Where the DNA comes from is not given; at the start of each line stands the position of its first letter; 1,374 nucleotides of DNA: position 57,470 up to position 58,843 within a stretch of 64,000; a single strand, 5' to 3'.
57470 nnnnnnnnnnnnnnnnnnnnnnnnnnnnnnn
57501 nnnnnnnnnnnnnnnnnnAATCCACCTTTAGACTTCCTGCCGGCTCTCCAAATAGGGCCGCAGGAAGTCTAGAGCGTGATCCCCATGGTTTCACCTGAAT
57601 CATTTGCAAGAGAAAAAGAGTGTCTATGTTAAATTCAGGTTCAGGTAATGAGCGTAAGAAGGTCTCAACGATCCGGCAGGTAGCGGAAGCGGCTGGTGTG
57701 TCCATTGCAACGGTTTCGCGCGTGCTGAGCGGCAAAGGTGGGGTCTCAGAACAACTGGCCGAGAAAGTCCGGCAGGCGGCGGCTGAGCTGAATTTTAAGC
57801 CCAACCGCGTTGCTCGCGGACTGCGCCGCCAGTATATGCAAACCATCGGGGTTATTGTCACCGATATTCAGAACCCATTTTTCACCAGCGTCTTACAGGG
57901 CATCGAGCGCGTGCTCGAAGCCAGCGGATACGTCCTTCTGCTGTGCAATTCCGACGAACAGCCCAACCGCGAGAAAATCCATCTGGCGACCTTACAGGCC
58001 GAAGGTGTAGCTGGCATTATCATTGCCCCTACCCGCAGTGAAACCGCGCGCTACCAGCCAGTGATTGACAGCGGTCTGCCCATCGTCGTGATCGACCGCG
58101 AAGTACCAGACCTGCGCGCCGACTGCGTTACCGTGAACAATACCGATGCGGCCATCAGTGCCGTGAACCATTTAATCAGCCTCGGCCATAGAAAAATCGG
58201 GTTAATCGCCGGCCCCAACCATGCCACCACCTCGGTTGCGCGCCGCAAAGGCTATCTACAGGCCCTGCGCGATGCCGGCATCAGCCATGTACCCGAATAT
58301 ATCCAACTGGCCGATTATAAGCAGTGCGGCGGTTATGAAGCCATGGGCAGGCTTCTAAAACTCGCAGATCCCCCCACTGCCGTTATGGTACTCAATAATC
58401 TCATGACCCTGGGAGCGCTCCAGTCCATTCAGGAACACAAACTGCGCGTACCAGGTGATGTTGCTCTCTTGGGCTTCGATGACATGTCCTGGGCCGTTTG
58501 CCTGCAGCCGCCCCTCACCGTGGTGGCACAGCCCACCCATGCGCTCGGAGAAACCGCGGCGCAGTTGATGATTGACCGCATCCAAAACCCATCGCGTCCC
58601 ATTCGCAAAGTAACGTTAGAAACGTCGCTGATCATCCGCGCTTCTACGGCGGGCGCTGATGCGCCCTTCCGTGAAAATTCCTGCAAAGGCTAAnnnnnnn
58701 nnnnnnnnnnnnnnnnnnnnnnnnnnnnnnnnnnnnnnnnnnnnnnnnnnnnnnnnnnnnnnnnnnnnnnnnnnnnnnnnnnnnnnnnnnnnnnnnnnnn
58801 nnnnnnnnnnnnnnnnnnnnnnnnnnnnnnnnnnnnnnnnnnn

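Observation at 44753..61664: Four-paralog GH172/DUF2961 locus coupled to a split Opp-type ABC importer: candidate undescribed furanosyl-oligosaccharide utilisation system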

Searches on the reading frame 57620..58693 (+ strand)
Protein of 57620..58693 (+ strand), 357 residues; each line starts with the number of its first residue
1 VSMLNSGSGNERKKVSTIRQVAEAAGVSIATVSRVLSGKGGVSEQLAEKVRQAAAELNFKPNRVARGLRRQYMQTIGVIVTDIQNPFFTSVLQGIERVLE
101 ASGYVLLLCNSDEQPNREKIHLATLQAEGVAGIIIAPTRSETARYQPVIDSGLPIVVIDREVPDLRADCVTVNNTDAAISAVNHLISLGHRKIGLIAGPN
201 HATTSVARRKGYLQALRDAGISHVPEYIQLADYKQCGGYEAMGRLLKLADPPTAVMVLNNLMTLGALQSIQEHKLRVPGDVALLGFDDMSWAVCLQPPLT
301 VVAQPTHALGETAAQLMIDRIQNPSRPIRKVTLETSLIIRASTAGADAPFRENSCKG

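Call 4: search_protein_families(library=pfam, proteins=[window:57620-58693:+], max_evalue=0.01)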
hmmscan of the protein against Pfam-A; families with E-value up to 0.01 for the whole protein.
window:57620-58693:+ (357 aa): 6 families
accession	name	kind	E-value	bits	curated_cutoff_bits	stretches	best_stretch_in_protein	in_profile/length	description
PF13377.12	Peripla_BP_3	-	9.8e-41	140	26.5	1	182-343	1-167/167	Periplasmic binding protein-like domain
PF00532.27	Peripla_BP_1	-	2.4e-32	113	22.2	1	74-332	2-272/281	Periplasmic binding proteins and sugar binding domain of LacI family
PF13407.12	Peripla_BP_4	-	1.7e-20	74.1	35.1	1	76-319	1-252/258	Periplasmic binding protein domain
PF00356.27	LacI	-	8.9e-18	64.3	27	1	17-62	1-46/46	Bacterial regulatory proteins, lacI family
PF13560.12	HTH_31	-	0.00017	22.3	27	1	17-48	16-48/64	Helix-turn-helix domain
PF01381.28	HTH_3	-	0.00098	19.6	23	1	17-50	11-44/55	Helix-turn-helix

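Call 5: search_protein_families(library=ncbifam, proteins=[window:57620-58693:+], max_evalue=0.01)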
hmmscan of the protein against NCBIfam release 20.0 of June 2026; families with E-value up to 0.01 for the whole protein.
window:57620-58693:+ (357 aa): 19 families
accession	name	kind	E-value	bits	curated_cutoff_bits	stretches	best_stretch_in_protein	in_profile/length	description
NF047341.1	lactose_RbsR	equivalog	7.3e-78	262.2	382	1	14-344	2-329/331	ribose utilization transcriptional repressor RbsR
NF008269.0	PRK11041.1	equivalog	2.7e-76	256.8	436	1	11-345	5-339/342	DNA-binding transcriptional regulator CytR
NF007743.0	PRK10423.1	equivalog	1.3e-70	238.1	531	1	16-342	2-329/330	ribose operon transcriptional repressor RbsR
NF007979.0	PRK10703.1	equivalog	2e-67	227.7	501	1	16-351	2-337/341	HTH-type transcriptional repressor PurR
NF007075.0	PRK09526.1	subfamily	9.5e-62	208.9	340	1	13-347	3-335/358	LacI family DNA-binding transcriptional regulator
NF007449.0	PRK10014.1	subfamily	3.5e-58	197.3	310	1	14-340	5-341/342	Mal regulon transcriptional regulator MalI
NF008002.0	PRK10727.1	equivalog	2.2e-55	188.1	557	1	16-346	2-332/341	HTH-type transcriptional regulator GalR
TIGR01481.1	ccpA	equivalog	3.5e-55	187.7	442.35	1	17-343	4-329/330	catabolite control protein A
NF051853.1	TransRegUriRCory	equivalog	5.1e-55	186.9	550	1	17-343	2-324/327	transcriptional regulator UriR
NF052440.1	TransRegGNTRPSEAE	equivalog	2.6e-52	177.9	400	1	15-343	5-333/333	HTH-type transcriptional regulator GntR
NF007706.0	PRK10401.1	equivalog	9.4e-52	176.4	555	1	17-344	3-330/346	HTH-type transcriptional regulator GalS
TIGR02417.1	fruct_sucro_rep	subfamily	1.4e-49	169.1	389.55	1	17-329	1-316/327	D-fructose-responsive transcription factor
NF008452.0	PRK11303.1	equivalog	6.1e-43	147.3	385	1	18-332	3-319/332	catabolite repressor/activator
NF047913.1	TransRegIdnR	equivalog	1.2e-37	129.9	500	1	16-334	6-322/331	DNA-binding transcriptional regulator IdnR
NF011563.0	PRK14987.1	equivalog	5.3e-34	117.9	433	1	12-324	2-312/331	gluconate operon transcriptional repressor GntR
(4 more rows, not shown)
